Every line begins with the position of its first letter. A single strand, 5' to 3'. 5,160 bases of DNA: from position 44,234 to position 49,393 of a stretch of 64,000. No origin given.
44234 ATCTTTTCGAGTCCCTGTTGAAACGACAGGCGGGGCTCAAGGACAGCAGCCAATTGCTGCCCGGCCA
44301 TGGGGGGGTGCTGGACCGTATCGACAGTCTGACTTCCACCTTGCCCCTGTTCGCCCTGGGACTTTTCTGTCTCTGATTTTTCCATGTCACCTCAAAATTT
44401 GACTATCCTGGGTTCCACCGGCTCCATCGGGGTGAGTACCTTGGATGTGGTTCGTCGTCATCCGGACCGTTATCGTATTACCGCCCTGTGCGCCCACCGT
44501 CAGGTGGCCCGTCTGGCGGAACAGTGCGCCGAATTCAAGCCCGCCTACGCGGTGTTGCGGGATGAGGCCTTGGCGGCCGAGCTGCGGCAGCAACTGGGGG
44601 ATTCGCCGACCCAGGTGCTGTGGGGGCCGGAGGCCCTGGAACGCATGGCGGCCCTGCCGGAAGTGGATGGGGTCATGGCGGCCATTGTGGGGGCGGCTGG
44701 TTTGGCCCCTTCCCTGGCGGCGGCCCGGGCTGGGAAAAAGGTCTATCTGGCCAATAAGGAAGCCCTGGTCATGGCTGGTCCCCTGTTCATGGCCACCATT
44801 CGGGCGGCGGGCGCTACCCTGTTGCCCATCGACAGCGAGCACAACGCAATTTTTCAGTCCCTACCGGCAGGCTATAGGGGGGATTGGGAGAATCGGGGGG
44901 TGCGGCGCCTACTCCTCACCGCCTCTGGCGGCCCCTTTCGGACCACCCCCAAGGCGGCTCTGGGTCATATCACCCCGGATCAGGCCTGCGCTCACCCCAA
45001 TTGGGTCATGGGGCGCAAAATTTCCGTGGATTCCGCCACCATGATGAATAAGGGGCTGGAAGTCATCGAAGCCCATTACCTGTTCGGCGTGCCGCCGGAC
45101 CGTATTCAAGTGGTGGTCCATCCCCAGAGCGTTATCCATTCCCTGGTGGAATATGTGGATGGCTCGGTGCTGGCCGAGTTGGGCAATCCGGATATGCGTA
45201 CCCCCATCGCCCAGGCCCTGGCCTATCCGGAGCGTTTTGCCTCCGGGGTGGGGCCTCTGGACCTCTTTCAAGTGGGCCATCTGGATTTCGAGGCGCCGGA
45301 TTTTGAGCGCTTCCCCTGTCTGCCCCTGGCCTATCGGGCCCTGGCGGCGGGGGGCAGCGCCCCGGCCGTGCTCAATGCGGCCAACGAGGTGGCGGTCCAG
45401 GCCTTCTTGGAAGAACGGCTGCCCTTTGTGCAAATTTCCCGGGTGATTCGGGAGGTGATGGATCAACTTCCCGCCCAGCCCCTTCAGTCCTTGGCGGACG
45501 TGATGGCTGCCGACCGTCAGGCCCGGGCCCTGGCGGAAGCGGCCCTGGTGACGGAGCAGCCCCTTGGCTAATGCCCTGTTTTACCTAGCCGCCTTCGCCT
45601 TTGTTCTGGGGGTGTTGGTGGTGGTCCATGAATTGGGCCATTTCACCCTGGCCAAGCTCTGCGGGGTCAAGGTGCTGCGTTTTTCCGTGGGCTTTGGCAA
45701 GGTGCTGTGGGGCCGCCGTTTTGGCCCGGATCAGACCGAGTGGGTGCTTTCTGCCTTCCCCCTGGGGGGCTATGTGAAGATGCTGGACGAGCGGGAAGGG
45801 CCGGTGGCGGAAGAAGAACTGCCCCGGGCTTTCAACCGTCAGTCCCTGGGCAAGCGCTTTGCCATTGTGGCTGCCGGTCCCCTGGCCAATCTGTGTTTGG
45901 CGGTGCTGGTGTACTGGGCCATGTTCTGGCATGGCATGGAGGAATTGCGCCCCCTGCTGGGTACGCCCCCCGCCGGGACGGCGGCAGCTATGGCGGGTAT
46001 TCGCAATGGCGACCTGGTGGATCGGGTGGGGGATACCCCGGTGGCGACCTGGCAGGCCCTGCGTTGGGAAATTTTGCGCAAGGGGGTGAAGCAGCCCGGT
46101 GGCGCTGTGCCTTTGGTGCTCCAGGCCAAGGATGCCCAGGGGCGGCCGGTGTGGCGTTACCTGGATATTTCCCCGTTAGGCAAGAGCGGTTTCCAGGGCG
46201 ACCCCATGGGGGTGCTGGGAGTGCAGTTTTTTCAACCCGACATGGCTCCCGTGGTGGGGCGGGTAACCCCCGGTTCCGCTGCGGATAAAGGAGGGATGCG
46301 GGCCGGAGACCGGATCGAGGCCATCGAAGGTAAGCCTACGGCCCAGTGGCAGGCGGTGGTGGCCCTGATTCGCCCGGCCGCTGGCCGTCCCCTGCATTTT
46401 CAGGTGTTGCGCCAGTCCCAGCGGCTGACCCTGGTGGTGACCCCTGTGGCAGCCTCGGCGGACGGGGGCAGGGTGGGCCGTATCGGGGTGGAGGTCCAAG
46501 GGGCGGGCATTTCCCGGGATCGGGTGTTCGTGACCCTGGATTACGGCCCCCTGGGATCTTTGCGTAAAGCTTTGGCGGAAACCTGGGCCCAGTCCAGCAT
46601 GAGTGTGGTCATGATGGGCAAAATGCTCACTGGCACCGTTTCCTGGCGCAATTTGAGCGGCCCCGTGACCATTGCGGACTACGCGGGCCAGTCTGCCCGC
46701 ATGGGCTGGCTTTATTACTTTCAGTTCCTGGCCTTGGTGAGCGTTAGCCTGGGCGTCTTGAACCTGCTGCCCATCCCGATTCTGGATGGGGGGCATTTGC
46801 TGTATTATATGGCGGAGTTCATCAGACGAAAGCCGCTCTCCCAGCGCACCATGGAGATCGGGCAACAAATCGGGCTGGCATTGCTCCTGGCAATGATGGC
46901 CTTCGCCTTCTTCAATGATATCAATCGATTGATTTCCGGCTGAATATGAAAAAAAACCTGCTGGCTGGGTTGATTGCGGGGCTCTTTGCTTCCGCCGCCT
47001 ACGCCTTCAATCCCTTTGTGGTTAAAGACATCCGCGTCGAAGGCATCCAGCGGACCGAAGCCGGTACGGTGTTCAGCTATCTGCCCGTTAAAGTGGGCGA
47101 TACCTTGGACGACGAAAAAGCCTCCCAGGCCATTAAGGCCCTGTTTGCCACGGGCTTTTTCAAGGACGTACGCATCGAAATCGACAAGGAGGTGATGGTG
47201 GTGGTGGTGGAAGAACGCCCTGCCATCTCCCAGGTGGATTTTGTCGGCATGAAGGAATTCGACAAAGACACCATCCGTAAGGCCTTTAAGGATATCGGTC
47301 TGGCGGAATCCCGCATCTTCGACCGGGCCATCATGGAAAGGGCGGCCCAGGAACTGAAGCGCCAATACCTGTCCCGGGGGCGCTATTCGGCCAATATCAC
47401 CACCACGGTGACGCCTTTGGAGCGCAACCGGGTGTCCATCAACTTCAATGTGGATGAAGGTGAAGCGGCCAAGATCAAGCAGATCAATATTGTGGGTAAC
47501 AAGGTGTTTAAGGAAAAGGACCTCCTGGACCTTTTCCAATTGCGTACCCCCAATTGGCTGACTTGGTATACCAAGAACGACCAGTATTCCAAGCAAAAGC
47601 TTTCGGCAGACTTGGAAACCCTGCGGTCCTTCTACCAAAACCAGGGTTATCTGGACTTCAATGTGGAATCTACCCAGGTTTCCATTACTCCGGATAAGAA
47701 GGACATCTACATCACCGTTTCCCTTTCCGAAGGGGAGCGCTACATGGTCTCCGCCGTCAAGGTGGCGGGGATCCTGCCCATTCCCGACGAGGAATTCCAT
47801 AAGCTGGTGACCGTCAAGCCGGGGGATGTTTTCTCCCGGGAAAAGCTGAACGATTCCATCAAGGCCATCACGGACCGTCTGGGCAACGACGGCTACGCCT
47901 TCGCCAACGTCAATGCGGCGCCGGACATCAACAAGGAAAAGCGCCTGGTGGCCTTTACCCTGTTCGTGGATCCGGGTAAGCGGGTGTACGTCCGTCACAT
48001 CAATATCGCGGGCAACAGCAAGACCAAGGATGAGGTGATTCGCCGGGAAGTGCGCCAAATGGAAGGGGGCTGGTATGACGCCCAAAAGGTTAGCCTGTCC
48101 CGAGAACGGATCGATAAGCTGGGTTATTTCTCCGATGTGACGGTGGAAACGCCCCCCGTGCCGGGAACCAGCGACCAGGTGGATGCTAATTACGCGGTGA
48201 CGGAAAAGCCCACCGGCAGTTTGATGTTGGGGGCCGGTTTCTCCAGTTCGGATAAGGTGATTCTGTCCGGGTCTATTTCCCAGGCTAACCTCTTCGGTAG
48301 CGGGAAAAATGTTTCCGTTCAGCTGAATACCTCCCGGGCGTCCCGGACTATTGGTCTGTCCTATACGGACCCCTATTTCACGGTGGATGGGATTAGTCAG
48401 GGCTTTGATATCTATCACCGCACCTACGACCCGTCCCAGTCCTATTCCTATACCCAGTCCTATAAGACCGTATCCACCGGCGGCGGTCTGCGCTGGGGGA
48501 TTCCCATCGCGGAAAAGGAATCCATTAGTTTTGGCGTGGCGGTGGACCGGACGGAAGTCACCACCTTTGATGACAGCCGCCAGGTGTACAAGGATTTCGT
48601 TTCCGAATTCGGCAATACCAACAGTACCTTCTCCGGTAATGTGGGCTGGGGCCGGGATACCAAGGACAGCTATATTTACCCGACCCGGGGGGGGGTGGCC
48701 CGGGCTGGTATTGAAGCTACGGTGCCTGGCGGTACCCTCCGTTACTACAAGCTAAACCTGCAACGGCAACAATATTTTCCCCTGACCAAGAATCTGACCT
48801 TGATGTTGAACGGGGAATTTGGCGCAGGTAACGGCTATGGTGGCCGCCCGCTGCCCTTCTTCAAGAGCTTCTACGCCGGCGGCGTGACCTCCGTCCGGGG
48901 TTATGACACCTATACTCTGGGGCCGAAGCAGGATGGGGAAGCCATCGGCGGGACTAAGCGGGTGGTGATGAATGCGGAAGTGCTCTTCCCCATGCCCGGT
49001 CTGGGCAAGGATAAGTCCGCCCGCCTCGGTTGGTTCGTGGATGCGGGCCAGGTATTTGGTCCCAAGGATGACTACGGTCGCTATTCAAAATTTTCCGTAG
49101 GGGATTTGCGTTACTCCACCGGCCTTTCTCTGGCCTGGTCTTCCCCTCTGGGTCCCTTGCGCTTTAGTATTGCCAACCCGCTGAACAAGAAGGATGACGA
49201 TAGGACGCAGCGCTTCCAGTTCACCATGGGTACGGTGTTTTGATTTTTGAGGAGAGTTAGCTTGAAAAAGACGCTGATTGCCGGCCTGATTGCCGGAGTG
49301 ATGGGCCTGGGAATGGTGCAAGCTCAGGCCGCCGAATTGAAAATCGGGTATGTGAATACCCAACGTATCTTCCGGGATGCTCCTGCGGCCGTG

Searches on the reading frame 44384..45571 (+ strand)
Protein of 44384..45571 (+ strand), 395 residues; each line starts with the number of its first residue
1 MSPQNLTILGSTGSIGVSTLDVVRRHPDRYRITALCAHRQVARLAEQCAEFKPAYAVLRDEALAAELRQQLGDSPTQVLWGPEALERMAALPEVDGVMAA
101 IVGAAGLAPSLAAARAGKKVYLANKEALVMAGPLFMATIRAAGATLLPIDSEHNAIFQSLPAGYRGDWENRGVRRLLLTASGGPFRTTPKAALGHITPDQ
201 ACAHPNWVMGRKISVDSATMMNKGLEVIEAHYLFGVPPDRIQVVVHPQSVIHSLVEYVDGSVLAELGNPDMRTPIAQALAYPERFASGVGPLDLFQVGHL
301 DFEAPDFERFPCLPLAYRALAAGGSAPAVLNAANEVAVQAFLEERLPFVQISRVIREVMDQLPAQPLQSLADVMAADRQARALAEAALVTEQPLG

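Call 14: search_protein_families(library=ncbifam, proteins=[window:44384-45571:+], max_evalue=1e-10)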
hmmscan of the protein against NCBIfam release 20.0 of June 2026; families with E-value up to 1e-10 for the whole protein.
window:44384-45571:+ (395 aa): 3 families
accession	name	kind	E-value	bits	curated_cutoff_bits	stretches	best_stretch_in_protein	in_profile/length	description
NF003938.0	PRK05447.1-1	equivalog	2.2e-165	550.5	515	1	4-389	2-394/398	1-deoxy-D-xylulose-5-phosphate reductoisomerase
NF009114.0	PRK12464.1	equivalog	2.1e-155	517.4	461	1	5-390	4-384/389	1-deoxy-D-xylulose-5-phosphate reductoisomerase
TIGR00243.1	Dxr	equivalog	2.5e-153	510.6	315.7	1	5-384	3-380/389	1-deoxy-D-xylulose-5-phosphate reductoisomerase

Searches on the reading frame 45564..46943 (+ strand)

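Call 14: search_protein_families(library=ncbifam, proteins=[window:45564-46943:+], max_evalue=1e-10)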
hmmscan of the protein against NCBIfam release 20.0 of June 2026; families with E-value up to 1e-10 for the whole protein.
window:45564-46943:+ (459 aa): 2 families
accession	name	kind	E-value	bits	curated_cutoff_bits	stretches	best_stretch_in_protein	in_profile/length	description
NF008046.0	PRK10779.1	equivalog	3e-115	385.9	477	1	1-456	1-450/450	sigma E protease regulator RseP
TIGR00054.1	TIGR00054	equivalog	9.3e-104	347.6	147.55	1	5-457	4-420/421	RIP metalloprotease RseP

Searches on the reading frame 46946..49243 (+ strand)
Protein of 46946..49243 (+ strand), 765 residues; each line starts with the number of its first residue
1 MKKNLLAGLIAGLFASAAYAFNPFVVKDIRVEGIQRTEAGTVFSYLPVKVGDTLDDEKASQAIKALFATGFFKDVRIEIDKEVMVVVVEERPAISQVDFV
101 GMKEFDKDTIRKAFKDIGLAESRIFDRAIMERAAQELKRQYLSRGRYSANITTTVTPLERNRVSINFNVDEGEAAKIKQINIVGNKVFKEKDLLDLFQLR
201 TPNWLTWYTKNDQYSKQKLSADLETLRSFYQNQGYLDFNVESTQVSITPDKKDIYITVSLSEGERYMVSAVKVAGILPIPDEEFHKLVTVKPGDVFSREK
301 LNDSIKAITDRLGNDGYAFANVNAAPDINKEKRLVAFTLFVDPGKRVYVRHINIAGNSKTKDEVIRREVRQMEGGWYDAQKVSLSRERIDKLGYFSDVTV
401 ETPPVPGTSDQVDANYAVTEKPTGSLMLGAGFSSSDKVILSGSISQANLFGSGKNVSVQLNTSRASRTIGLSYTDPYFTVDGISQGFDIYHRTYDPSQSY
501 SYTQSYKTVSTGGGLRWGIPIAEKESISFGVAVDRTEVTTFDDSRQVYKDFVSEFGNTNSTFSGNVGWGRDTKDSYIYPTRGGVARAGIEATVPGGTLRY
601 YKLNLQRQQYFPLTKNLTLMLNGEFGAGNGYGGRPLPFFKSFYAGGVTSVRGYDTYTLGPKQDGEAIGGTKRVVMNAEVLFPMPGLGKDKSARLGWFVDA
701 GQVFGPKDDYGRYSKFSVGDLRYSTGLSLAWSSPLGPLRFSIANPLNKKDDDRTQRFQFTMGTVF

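Call 14: search_protein_families(library=ncbifam, proteins=[window:46946-49243:+], max_evalue=1e-10)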
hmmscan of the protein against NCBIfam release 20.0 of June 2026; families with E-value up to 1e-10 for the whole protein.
window:46946-49243:+ (765 aa): 6 families
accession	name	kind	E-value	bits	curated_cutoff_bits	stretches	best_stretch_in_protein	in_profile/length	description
TIGR03303.1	OM_YaeT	equivalog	3e-273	908.7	297.15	1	24-765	1-741/741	outer membrane protein assembly factor BamA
NF008287.0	PRK11067.1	subfamily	3.2e-192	641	1181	1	1-765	3-802/802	outer membrane protein assembly factor BamA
NF047950.2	ATportTamA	equivalog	1.2e-37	129.7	625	2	636-763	454-567/569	autotransporter assembly complex protein TamA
NF052279.1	lipo_TamL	exception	1.7e-29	102.8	400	1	107-464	75-380/747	translocation and assembly module lipoprotein TamL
NF058613.1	OMPAssmBamADein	equivalog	2.1e-27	95.5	1050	2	268-481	333-546/857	outer membrane protein assembly factor BamA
TIGR00992.1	3a0901s03IAP75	subfamily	2.8e-14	52.3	1163.25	0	293-486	216-427/718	IAP75 family chloroplast envelope protein translocase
